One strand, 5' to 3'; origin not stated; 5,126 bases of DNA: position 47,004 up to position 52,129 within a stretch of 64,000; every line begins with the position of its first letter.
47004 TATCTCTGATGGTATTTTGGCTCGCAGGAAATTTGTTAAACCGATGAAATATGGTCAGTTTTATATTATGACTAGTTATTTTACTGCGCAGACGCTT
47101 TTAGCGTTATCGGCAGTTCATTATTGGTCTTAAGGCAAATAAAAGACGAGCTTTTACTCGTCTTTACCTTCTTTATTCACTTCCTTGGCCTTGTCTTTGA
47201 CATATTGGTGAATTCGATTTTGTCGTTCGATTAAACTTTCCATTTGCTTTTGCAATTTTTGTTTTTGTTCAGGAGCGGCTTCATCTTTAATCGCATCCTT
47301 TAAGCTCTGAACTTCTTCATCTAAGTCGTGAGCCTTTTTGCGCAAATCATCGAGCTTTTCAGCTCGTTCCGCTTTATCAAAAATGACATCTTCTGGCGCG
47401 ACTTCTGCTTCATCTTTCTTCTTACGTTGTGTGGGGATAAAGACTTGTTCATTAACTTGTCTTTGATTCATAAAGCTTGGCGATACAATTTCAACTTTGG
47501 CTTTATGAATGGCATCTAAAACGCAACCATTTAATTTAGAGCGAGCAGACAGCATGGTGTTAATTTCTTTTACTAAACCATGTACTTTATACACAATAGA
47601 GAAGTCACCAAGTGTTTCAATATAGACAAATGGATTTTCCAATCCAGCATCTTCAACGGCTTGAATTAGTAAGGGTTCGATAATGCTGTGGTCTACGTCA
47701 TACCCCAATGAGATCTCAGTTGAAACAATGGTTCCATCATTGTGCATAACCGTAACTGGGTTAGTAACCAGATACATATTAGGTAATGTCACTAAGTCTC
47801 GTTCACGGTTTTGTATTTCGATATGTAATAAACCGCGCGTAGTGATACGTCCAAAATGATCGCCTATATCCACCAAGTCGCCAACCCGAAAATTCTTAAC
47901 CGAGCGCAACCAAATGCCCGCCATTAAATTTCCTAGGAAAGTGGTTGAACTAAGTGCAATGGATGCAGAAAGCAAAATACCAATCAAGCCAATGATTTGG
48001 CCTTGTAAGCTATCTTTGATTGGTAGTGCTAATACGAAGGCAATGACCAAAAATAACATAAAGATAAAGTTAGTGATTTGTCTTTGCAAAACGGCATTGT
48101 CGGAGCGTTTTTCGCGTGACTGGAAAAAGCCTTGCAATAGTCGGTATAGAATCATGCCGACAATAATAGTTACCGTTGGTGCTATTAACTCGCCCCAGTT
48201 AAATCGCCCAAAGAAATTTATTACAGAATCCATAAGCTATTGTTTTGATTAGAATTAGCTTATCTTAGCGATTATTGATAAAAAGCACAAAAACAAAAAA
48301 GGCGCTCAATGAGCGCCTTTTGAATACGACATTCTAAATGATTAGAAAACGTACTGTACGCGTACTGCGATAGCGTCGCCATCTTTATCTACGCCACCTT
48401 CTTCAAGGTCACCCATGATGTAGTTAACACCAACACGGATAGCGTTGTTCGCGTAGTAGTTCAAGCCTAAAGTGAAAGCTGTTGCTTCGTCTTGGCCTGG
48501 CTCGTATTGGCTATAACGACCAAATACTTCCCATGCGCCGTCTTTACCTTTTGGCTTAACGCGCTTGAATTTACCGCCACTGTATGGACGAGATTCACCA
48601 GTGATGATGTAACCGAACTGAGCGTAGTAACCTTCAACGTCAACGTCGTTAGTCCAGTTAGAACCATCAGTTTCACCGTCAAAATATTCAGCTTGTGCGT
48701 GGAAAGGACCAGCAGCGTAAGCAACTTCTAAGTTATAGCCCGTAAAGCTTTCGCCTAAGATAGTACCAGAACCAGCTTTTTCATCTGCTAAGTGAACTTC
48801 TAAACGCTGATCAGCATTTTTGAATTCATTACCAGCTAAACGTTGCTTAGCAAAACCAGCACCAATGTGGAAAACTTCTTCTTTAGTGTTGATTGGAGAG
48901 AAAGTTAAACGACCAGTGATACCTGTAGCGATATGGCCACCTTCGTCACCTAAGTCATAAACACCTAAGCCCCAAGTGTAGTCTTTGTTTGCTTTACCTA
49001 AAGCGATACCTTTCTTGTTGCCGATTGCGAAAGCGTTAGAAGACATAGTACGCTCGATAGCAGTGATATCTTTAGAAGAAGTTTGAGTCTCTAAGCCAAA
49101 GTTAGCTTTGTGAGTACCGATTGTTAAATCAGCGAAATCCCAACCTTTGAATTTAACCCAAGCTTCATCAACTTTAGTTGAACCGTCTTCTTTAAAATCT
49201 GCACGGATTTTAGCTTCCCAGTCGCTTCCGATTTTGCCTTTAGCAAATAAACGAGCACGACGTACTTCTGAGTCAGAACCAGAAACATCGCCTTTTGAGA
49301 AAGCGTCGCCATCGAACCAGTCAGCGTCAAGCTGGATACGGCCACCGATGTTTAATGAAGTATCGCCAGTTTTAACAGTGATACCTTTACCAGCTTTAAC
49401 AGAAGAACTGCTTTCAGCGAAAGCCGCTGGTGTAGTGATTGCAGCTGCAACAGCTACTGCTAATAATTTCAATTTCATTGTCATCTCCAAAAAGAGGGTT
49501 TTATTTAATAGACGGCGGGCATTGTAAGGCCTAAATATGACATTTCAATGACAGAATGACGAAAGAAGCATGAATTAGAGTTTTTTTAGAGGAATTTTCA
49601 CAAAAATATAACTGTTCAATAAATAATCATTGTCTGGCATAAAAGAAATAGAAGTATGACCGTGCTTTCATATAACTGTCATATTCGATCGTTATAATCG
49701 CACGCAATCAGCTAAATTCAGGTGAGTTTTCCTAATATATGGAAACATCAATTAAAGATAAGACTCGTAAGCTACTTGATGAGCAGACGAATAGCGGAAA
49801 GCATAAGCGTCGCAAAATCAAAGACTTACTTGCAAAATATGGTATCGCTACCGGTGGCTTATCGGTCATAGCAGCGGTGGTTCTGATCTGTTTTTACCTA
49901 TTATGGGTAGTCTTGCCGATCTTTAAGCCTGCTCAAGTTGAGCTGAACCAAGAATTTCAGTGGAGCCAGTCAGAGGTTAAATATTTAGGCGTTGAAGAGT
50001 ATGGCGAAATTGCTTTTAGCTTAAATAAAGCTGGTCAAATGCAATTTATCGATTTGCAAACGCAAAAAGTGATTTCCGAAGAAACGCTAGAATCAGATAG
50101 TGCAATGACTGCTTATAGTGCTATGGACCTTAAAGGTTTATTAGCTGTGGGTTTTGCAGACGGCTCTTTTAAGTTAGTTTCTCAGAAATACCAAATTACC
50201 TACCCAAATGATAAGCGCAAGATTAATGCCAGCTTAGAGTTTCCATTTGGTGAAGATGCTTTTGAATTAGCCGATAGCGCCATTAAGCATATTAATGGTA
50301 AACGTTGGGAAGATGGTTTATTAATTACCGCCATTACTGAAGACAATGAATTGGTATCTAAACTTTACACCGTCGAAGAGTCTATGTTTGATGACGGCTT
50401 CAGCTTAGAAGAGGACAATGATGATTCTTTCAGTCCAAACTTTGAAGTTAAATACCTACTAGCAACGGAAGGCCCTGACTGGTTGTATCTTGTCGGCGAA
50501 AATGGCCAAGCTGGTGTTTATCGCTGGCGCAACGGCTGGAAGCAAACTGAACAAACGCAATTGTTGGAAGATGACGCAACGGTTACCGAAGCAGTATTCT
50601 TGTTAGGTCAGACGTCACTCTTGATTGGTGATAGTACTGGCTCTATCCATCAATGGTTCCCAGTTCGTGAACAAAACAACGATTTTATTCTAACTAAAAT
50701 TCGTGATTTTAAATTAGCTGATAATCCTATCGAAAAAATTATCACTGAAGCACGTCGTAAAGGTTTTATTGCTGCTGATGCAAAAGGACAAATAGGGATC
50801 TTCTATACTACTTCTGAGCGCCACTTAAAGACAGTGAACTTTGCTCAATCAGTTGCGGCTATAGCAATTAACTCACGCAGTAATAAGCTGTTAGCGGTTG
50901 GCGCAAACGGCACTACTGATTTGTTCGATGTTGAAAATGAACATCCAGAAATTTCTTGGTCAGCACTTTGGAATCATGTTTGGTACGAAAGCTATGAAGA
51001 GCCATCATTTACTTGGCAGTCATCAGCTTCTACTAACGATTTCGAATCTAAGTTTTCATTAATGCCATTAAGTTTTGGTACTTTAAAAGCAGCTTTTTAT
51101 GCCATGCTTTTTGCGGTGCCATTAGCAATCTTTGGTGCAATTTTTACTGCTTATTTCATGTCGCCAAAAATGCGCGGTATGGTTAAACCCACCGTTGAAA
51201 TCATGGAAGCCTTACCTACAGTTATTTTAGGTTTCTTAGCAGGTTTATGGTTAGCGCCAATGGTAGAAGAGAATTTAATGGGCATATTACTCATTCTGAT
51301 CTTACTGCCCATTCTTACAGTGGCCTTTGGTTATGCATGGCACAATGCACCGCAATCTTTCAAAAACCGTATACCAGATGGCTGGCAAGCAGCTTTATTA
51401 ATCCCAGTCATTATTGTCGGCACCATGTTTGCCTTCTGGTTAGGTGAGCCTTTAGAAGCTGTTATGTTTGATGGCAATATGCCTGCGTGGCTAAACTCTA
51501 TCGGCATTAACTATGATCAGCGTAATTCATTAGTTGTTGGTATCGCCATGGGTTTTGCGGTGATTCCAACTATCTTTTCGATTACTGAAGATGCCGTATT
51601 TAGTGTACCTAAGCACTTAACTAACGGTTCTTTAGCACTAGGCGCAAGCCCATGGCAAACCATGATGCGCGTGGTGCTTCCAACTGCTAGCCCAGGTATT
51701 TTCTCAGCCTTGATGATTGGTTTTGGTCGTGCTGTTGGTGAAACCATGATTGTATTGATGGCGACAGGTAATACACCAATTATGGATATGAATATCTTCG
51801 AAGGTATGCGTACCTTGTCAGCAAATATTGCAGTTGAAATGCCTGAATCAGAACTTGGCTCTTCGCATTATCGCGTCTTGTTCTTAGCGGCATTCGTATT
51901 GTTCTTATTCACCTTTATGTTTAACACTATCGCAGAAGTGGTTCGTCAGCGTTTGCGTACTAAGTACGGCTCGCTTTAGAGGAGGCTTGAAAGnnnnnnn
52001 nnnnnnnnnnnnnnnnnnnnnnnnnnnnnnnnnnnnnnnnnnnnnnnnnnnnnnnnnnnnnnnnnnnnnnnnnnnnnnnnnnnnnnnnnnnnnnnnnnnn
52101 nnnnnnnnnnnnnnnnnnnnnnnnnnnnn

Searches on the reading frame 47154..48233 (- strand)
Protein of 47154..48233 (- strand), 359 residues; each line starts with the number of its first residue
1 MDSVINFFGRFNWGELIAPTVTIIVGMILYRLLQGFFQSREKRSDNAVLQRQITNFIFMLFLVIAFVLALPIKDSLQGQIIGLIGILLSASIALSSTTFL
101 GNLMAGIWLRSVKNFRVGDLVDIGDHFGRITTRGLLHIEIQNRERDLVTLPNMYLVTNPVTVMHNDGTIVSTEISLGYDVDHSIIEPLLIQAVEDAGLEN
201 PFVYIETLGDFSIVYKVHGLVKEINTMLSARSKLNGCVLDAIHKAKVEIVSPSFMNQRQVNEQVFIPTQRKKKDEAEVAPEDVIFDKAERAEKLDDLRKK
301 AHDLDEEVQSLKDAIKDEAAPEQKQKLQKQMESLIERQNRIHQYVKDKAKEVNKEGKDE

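Call 9: search_protein_families(library=pfam, proteins=[window:47154-48233:-])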
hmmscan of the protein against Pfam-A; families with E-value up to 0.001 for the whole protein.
window:47154-48233:- (359 aa): 1 family
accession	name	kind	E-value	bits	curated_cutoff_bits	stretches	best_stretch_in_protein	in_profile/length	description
PF00924.24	MS_channel_2nd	-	1.4e-12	48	20.2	1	100-160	3-63/68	Mechanosensitive ion channel, beta-domain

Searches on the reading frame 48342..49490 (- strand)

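Call 9: search_protein_families(library=pfam, proteins=[window:48342-49490:-])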
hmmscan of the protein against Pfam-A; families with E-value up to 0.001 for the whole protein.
window:48342-49490:- (382 aa): 1 family
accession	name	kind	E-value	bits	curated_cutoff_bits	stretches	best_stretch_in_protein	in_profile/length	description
PF07396.17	Porin_O_P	-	3.7e-58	198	20.9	1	47-382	2-370/370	Phosphate-selective porin O and P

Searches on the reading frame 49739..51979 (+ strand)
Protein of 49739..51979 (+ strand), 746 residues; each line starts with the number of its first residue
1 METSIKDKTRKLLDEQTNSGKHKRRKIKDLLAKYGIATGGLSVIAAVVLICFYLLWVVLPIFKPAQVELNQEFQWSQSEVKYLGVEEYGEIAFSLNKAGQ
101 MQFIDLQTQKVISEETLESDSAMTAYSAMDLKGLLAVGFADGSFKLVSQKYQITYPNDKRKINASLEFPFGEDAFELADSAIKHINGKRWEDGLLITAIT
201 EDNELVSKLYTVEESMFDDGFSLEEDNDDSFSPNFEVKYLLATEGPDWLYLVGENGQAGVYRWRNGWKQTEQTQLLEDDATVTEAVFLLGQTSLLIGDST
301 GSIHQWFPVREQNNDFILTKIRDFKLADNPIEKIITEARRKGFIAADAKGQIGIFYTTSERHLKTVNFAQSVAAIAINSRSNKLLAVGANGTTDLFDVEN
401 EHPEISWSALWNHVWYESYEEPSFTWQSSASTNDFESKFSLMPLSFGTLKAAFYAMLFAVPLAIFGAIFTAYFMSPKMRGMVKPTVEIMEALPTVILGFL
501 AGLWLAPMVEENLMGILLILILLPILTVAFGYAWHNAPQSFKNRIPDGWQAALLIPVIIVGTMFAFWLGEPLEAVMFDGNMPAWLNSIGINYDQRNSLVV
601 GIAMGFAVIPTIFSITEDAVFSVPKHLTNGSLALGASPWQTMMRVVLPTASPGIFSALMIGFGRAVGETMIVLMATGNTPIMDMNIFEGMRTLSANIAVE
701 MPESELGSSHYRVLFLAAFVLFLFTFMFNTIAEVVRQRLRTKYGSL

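Call 9: search_protein_families(library=pfam, proteins=[window:49739-51979:+])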
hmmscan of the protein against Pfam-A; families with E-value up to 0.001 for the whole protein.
window:49739-51979:+ (746 aa): 2 families
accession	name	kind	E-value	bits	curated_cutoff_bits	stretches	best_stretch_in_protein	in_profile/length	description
PF00528.27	BPD_transp_1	-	1.7e-13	51.1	26.4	1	552-740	27-183/184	Binding-protein-dependent transport system inner membrane component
PF24796.1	WDR55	-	7.9e-07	28.8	200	0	284-399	100-209/296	WDR55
